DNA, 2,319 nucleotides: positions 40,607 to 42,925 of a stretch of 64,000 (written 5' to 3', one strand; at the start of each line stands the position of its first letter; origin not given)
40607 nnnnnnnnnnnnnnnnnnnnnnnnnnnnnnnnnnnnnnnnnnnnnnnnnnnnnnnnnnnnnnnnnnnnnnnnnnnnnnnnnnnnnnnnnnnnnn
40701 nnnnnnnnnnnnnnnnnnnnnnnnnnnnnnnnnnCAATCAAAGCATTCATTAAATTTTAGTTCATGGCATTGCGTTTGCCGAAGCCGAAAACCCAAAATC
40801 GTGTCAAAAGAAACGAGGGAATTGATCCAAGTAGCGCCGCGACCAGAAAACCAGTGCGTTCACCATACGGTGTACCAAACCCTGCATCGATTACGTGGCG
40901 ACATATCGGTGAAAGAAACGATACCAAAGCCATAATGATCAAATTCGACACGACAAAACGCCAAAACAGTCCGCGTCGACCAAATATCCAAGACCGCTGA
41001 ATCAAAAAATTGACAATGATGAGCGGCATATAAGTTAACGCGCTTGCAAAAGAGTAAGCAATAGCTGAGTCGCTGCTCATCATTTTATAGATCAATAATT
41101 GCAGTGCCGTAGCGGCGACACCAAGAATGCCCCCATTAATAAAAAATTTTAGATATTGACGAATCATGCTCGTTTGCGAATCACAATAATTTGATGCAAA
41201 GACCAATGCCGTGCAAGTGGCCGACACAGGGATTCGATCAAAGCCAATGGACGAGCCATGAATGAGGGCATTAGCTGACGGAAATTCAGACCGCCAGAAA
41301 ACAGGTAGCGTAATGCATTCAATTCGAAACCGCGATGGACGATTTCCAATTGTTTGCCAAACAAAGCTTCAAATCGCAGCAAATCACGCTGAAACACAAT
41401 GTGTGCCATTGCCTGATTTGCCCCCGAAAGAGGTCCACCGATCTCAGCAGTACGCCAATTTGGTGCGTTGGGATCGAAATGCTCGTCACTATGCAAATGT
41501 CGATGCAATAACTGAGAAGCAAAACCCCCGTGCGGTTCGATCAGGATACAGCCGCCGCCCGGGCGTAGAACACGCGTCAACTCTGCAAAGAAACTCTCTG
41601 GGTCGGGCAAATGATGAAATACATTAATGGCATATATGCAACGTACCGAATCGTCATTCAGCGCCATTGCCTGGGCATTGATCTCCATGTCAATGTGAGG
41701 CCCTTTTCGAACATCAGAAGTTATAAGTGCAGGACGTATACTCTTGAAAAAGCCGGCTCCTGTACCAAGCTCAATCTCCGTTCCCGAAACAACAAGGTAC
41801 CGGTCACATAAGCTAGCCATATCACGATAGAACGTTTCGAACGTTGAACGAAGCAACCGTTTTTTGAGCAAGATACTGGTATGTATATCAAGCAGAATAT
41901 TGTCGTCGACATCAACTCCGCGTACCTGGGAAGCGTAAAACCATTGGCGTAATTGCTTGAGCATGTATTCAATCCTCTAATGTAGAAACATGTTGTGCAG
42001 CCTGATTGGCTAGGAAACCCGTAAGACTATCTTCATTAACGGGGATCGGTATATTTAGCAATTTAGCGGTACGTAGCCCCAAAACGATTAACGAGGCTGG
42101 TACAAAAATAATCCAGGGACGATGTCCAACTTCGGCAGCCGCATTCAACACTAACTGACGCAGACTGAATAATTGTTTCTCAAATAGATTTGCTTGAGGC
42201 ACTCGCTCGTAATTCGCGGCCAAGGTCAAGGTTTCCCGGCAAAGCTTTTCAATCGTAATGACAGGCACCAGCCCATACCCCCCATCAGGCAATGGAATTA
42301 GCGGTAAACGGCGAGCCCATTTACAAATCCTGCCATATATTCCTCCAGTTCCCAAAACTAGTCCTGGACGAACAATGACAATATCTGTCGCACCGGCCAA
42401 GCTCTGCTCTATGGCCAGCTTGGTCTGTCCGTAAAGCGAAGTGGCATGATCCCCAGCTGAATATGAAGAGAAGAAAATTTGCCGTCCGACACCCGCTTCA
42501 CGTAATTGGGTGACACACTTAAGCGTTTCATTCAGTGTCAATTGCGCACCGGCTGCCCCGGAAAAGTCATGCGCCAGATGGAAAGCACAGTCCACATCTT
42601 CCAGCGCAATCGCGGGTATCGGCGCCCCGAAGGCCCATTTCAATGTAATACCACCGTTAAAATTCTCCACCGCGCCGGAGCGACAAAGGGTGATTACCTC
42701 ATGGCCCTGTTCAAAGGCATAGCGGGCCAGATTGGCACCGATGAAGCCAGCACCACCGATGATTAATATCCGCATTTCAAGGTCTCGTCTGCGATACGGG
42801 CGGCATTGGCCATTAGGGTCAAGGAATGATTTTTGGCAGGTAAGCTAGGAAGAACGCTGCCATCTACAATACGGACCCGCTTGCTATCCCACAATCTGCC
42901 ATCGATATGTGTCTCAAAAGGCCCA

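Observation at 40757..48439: GtrA, methyltransferase, SDR, GMC flavoenzyme, unknown protein, polyprenyl-P GT2 and a giant GT-C: a proteobacterial analogue of the mycobacterial GtrA-DprE1-DprE2-AftA locus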

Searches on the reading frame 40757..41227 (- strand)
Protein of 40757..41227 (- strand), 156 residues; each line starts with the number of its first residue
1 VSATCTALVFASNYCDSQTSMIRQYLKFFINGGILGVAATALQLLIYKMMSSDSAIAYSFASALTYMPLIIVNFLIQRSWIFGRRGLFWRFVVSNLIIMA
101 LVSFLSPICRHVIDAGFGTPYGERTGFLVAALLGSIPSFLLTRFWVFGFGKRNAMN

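Call 3: search_protein_families(library=pfam, proteins=[window:40757-41227:-], max_evalue=0.01)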
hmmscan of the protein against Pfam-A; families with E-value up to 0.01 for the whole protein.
window:40757-41227:- (156 aa): 2 families
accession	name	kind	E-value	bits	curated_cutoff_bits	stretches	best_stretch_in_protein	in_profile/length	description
PF04138.20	GtrA_DPMS_TM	-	1.4e-09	38.6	26.1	2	34-147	4-117/117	GtrA/DPMS, transmembrane domain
PF09843.14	DUF2070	-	0.0083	14.9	30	1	1-135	74-197/561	Predicted membrane protein (DUF2070)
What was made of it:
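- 40757..41167 (-): GtrA-family small membrane protein, proposed to flip the finished lipid-linked sugar across the membrane. PF04138 at 38.6 bits against a cut-off of 26.1 (call 3).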

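Call 4: search_protein_families(library=ncbifam, proteins=[window:40757-41227:-], max_evalue=0.01)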
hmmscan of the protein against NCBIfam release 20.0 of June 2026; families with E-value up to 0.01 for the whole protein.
window:40757-41227:- (156 aa): 0 families

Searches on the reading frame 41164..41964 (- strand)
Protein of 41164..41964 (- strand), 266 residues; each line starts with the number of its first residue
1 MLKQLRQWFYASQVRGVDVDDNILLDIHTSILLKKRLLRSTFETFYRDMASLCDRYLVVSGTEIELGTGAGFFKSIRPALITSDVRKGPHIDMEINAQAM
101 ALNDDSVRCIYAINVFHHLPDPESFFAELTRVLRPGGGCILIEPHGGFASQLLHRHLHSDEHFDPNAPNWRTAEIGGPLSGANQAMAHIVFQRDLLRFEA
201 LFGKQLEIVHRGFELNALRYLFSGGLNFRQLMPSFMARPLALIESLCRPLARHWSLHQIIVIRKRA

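Call 3: search_protein_families(library=pfam, proteins=[window:41164-41964:-], max_evalue=0.01)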
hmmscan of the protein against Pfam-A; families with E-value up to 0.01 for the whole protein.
window:41164-41964:- (266 aa): 5 families
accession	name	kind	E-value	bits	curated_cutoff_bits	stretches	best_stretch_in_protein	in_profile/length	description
PF08241.18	Methyltransf_11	-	1.2e-10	42.3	21.2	1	94-140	48-94/95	Methyltransferase domain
PF13649.12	Methyltransf_25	-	7.9e-07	30.1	27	1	95-137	53-97/97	Methyltransferase domain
PF13489.12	Methyltransf_23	-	5e-06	26.8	27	1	61-149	24-124/164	Methyltransferase domain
PF08242.18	Methyltransf_12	-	7.8e-06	27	30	1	106-138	65-97/98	Methyltransferase domain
PF13847.12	Methyltransf_31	-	3.3e-05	24.1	27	1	97-158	63-123/145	Methyltransferase domain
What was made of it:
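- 41164..41964 (-): Class I SAM-dependent methyltransferase of 266 aa. It is a frequent but optional member of the cassette. PF08241 at 1.2e-10 (call 3).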

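Call 4: search_protein_families(library=ncbifam, proteins=[window:41164-41964:-], max_evalue=0.01)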
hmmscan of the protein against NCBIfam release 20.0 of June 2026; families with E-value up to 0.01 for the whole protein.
window:41164-41964:- (266 aa): 5 families
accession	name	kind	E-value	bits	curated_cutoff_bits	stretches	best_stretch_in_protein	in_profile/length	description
NF045823.1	PthPhpthDimycoMt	equivalog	4.2e-05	22.8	300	1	96-138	121-163/256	phthiotriol/phenolphthiotriol dimycocerosates methyltransferase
NF045825.1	FAmtase_mtf2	equivalog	0.0013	18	400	1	96-139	113-156/248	fatty-acid O-methyltransferase Mtf2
NF045667.1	MTase_DVU1556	equivalog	0.0017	17.9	155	1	92-140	70-118/213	DVU_1556 family methyltransferase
NF041537.1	ArsM_AhpD_UU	exception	0.0019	17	510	1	94-181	133-210/345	arsenite methyltransferase/AhpD domain selenoprotein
NF045882.1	PLipidMtase_Leg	equivalog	0.0077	16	390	0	90-143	91-145/207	phospholipid N-methyltransferase PmtA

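Call 70: search_solved_structures(query=window:41164-41964:-, max_evalue=0.01)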
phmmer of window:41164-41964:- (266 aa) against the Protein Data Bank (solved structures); distinct sequences matched with E-value up to 0.01: 14.
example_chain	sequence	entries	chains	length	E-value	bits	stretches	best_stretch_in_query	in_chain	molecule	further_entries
7pvp_A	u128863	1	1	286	8.5e-11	45.1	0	151-186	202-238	SAKe6BC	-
7ona_A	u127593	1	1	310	1.6e-06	31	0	146-185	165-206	SAKe6AC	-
7ong_A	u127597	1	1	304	3.2e-05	26.8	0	141-177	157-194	SAKe6BE-L1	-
6f5z_A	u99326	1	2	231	0.00026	23.8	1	100-176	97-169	24-sterol C-methyltransferase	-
2yqz_A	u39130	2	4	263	0.00072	22.3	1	93-139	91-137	Hypothetical protein TTHA0223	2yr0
8ys9_A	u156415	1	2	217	0.001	21.8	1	95-142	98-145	Phosphatidylethanolamine N-methyltransferase/phosphatidyl-N-methylethanolamine N-methyltra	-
8pjw_A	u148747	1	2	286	0.0021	20.8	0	119-172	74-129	SAKe6FE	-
3bus_A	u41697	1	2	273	0.0028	20.4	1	97-140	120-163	Methyltransferase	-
9bxh_A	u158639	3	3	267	0.003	20.3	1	99-145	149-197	5-selenohistidine N-methyltransferase OvsM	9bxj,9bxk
7on8_A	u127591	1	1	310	0.0032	20.2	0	146-173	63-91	SAKe6AR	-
1vl5_A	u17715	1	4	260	0.0036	20.1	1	96-144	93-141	unknown conserved protein BH2331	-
7on6_A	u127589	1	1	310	0.0051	19.5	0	146-172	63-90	SAKe6AE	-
8zc8_A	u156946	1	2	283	0.0081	18.9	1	96-143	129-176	MitM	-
21zq_A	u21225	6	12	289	0.0083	18.9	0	96-143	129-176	MitM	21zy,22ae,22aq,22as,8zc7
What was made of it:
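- The methyltransferase is unassigned (calls 3, 4, 70).
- Tried and rejected: Only generic class I matches were found, and the top PDB hits are designed repeat proteins that I treat as spurious (calls 4, 70).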

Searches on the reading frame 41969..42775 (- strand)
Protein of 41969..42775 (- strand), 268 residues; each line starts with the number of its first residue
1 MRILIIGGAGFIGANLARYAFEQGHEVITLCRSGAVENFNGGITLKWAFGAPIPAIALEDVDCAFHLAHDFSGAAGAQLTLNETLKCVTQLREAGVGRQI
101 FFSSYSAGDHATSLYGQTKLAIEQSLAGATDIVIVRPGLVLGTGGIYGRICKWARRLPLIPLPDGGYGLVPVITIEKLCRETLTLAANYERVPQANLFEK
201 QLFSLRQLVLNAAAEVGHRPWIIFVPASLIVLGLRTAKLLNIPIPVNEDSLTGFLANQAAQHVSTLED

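Call 3: search_protein_families(library=pfam, proteins=[window:41969-42775:-], max_evalue=0.01)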
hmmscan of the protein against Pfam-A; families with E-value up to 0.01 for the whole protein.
window:41969-42775:- (268 aa): 5 families
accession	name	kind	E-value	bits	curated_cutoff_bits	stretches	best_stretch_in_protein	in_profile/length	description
PF01370.27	Epimerase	-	2.5e-09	37.4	20.9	1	3-144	1-176/240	NAD dependent epimerase/dehydratase family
PF04321.23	RmlD_sub_bind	-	2.7e-05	23.8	27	0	1-33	1-33/287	RmlD substrate binding domain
PF16363.11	GDP_Man_Dehyd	-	0.0002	21.4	27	1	4-37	1-34/332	GDP-mannose 4,6 dehydratase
PF05368.20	NmrA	-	0.00067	19.8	27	1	2-107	4-109/298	NmrA-like family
PF13460.12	NAD_binding_10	-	0.0042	17.4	27.2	0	7-117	1-111/184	NAD(P)H-binding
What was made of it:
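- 41969..42775 (-): Short 'extended' SDR of 268 aa. It is proposed to be the NAD(P)H-dependent ketoreductase that completes an epimerisation. PF01370 at 2.5e-9 (call 3).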

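Call 4: search_protein_families(library=ncbifam, proteins=[window:41969-42775:-], max_evalue=0.01)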
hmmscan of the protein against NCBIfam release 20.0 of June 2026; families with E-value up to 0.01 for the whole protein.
window:41969-42775:- (268 aa): 11 families
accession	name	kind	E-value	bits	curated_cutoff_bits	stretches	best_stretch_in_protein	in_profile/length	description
TIGR01777.1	yfcH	hypoth_equivalog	3.9e-07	29.9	207.35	1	3-68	1-65/292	TIGR01777 family oxidoreductase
TIGR03466.1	HpnA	hypoth_equivalog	6.5e-06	25.2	367.65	1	1-106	1-115/327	hopanoid-associated sugar epimerase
NF042422.1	oxyalk_red_OleD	equivalog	7.2e-06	25.6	580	1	1-112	1-118/329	2-alkyl-3-oxoalkanoate reductase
NF004520.0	PRK05865.1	equivalog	1.3e-05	23.3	1509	1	1-167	1-150/854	sugar epimerase family protein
NF050030.1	thlkprotThyD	equivalog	6.8e-05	22.2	400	0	1-34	1-34/305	thylakoid membrane protein ThyD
TIGR01179.1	galE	equivalog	0.00015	20.7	262.3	1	2-30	1-29/332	UDP-glucose 4-epimerase GalE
NF047837.1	UDPAcbARedWbcJ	equivalog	0.0011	17.9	500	1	1-129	1-117/372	UDP-2-acetamido-2,6-beta-L-arabino-hexul-4-ose reductase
NF043036.1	ErythonDh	equivalog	0.0017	17.6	325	0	1-26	1-26/321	D-erythronate dehydrogenase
NF058621.1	DiazavRedAvaA7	equivalog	0.0047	16.6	400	0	1-36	1-36/304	3-diazoavenalumate denitrifying reductase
TIGR01181.1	dTDP_gluc_dehyt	equivalog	0.0048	16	365.1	1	2-28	1-29/321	dTDP-glucose 4,6-dehydratase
NF006409.0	PRK08655.1-3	equivalog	0.0059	16.2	310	1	1-32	1-32/290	prephenate dehydrogenase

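Call 39: search_solved_structures(query=window:41969-42775:-, max_evalue=0.01)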
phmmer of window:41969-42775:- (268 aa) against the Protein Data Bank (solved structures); distinct sequences matched with E-value up to 0.01: 10.
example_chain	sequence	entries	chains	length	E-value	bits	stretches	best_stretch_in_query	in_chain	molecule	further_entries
8rdg_A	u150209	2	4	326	2.5e-06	30.4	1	1-107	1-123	SDR family NAD(P)-dependent oxidoreductase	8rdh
8rdi_A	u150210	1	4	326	5.4e-06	29.3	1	1-106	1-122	SDR family NAD(P)-dependent oxidoreductase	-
9g83_P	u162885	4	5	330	1.6e-05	27.8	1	3-227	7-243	NAD-dependent epimerase/dehydratase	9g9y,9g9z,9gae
1orr_A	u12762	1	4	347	0.0032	20.2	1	2-40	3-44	CDP-tyvelose-2-epimerase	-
8w3u_A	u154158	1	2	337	0.0052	19.6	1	2-76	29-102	dTDP-glucose 4,6-dehydratase related protein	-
9ar1_A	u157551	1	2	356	0.0057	19.4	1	2-76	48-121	dTDP-glucose 4,6-dehydratase related protein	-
2pzk_A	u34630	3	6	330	0.0068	19.2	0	1-30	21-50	Putative nucleotide sugar epimerase/ dehydratase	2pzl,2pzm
4b4o_A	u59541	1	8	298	0.0071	19.1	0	1-33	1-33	EPIMERASE FAMILY PROTEIN SDR39U1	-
1qyd_A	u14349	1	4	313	0.0071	19.1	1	2-103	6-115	pinoresinol-lariciresinol reductase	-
5u4q_A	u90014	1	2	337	0.0072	19.1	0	1-30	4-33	dTDP-glucose 4,6-dehydratase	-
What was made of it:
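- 41969..42775 (-): At 268 aa it is shorter than its nearest solved relatives, which are 326-347 aa NDP-sugar enzymes and align over the Rossmann half only (call 39).
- The nearest solved relatives of the SDR by sequence are NDP-sugar epimerases (call 39). The SDR is 268 aa against 326-347 aa for its solved NDP-sugar relatives, and it aligns to them over the Rossmann half only (call 39).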
